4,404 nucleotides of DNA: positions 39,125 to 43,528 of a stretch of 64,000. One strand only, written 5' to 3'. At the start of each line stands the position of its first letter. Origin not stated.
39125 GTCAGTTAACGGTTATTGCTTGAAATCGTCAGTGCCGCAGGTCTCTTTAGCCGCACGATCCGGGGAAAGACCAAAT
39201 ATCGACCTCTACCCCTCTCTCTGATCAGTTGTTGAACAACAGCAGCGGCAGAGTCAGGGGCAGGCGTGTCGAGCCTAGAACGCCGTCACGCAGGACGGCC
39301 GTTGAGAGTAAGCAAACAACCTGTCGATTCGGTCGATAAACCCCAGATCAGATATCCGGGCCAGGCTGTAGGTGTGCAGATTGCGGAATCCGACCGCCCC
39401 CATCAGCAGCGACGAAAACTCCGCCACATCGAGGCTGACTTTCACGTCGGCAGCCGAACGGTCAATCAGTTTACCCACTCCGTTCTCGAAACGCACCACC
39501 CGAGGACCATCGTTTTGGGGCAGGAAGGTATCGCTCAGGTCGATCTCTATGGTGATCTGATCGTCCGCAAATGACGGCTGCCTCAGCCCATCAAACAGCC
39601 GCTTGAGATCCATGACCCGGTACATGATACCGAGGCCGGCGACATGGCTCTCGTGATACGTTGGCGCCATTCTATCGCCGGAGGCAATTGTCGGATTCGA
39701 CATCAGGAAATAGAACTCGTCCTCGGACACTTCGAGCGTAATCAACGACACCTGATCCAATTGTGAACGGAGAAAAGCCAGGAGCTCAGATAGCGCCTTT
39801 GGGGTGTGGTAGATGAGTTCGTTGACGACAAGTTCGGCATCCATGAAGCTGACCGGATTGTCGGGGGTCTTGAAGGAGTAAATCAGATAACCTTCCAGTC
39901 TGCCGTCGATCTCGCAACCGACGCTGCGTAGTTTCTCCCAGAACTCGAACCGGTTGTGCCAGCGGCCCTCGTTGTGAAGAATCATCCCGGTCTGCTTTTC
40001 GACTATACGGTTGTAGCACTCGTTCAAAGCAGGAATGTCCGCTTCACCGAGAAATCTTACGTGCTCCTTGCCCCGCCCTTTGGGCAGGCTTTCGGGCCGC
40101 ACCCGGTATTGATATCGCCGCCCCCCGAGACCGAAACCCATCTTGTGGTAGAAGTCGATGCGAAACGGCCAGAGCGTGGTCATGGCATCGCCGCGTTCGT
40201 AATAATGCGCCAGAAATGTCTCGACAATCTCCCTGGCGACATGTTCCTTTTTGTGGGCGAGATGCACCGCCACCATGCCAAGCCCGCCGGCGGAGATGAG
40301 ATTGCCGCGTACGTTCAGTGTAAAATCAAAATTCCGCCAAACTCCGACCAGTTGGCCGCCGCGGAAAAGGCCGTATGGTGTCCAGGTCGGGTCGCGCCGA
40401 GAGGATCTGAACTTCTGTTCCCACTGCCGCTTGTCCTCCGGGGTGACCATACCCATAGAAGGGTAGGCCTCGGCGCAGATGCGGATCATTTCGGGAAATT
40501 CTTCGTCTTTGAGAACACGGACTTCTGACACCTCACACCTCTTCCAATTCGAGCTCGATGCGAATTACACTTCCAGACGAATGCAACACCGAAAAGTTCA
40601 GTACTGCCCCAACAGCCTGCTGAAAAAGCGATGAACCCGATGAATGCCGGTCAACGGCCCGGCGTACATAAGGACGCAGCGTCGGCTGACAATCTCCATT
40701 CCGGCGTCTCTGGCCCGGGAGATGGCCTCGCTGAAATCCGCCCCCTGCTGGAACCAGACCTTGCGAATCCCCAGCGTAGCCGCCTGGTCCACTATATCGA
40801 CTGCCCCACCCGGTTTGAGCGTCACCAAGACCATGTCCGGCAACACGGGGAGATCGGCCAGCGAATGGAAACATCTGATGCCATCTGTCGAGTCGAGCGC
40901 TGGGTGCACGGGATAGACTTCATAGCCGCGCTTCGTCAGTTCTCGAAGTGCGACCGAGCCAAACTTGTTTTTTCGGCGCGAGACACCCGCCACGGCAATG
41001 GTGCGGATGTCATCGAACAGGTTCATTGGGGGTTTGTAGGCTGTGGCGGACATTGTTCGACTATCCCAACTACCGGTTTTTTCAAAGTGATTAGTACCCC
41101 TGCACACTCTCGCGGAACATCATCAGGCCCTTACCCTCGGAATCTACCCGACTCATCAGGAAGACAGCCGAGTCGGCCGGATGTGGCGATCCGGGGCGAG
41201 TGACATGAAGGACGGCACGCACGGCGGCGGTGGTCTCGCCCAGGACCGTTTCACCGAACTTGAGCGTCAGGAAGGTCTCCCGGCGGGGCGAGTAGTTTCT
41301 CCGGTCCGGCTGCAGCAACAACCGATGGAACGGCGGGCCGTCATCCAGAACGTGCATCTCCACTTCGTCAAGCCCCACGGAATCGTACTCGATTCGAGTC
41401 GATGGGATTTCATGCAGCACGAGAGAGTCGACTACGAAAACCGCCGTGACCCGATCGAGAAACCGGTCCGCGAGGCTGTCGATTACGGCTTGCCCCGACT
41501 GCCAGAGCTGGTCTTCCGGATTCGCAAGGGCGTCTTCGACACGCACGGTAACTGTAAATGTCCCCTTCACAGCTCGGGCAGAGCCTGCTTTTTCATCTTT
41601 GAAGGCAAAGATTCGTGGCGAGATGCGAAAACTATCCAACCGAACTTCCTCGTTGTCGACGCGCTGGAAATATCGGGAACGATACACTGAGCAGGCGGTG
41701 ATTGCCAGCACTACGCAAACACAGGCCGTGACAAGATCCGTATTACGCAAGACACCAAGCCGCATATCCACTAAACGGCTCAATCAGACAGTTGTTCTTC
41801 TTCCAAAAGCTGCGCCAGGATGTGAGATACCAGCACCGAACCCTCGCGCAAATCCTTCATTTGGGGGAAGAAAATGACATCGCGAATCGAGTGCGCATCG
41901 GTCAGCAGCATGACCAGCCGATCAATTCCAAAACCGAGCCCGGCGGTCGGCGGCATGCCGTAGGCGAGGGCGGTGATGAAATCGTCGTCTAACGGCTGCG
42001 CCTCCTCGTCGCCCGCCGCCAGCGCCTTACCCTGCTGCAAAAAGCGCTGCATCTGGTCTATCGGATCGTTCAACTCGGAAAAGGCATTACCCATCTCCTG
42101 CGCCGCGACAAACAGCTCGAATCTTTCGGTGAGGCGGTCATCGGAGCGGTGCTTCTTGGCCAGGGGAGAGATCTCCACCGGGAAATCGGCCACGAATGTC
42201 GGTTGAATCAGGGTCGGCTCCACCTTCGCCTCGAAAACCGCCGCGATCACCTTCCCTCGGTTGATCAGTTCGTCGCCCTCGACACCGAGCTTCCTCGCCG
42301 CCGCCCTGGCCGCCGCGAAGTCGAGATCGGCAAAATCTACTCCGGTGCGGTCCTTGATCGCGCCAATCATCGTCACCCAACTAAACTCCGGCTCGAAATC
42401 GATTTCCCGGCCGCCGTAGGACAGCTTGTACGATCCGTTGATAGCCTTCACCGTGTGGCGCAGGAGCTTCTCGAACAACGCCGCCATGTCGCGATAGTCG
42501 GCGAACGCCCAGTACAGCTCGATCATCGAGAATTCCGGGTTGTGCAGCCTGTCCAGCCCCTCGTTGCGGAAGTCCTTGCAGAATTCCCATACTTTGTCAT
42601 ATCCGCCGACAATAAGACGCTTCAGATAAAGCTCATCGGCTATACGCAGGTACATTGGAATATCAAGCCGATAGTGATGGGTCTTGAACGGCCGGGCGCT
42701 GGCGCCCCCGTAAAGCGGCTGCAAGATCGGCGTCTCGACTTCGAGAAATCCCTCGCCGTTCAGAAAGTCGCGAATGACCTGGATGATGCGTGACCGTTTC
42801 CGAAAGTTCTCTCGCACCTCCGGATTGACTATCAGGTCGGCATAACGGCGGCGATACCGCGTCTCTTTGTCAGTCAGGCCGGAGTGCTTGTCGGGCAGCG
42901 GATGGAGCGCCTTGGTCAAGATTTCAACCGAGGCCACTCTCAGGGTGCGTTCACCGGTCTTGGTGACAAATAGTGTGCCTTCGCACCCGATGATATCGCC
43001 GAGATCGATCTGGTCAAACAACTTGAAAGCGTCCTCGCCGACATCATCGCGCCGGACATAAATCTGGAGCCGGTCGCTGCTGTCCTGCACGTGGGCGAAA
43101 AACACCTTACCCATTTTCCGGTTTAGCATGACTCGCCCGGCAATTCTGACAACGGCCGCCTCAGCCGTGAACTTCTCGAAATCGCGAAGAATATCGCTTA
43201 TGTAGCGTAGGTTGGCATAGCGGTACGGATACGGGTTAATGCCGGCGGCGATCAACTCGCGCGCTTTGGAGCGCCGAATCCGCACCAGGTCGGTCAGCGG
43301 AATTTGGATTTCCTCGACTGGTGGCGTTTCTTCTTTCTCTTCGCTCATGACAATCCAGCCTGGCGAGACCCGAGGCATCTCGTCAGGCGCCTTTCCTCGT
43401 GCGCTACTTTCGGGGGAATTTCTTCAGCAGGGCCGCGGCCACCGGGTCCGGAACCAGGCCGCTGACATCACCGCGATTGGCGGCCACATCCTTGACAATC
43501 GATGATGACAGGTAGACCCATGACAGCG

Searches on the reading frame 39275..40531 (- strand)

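Call 68: search_protein_families(library=pfam, proteins=[window:39275-40531:-], max_evalue=0.00001)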
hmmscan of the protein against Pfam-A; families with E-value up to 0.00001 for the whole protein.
window:39275-40531:- (418 aa): 3 families
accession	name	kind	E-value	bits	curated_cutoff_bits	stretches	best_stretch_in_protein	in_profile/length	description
PF13527.13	Acetyltransf_9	-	4.2e-25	88.6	25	1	3-135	1-126/127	Acetyltransferase (GNAT) domain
PF13530.11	SCP2_2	-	3.3e-11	44.1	23.2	1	323-414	13-104/105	Sterol carrier protein domain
PF17668.7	Acetyltransf_17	-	2.3e-10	41.6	25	1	182-282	1-102/114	Acetyltransferase (GNAT) domain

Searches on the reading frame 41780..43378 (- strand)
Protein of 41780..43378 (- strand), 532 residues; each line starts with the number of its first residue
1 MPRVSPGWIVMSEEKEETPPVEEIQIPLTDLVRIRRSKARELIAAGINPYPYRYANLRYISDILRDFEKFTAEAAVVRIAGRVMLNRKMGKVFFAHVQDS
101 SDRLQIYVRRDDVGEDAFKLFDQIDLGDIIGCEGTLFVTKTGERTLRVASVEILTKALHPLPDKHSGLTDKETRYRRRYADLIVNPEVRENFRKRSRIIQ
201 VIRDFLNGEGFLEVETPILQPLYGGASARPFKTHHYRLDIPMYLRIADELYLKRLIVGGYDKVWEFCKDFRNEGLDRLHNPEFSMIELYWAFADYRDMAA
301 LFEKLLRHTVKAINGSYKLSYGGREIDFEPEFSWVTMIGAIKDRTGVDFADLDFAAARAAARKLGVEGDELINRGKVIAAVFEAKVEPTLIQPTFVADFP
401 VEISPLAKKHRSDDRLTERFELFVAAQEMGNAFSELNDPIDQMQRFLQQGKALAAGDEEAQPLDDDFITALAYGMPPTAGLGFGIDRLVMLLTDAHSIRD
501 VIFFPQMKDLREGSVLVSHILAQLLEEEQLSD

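Call 67: search_protein_families(library=pfam, proteins=[window:41780-43378:-], max_evalue=0.00001)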
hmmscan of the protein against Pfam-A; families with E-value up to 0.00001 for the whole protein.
window:41780-43378:- (532 aa): 2 families
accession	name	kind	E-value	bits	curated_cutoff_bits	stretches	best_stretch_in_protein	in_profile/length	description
PF00152.25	tRNA-synt_2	-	3.6e-90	302.6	25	1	170-508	1-308/308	tRNA synthetases class II (D, K and N)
PF01336.31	tRNA_anti-codon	-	6.6e-17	61.7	27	1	77-154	1-75/75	OB-fold nucleic acid binding domain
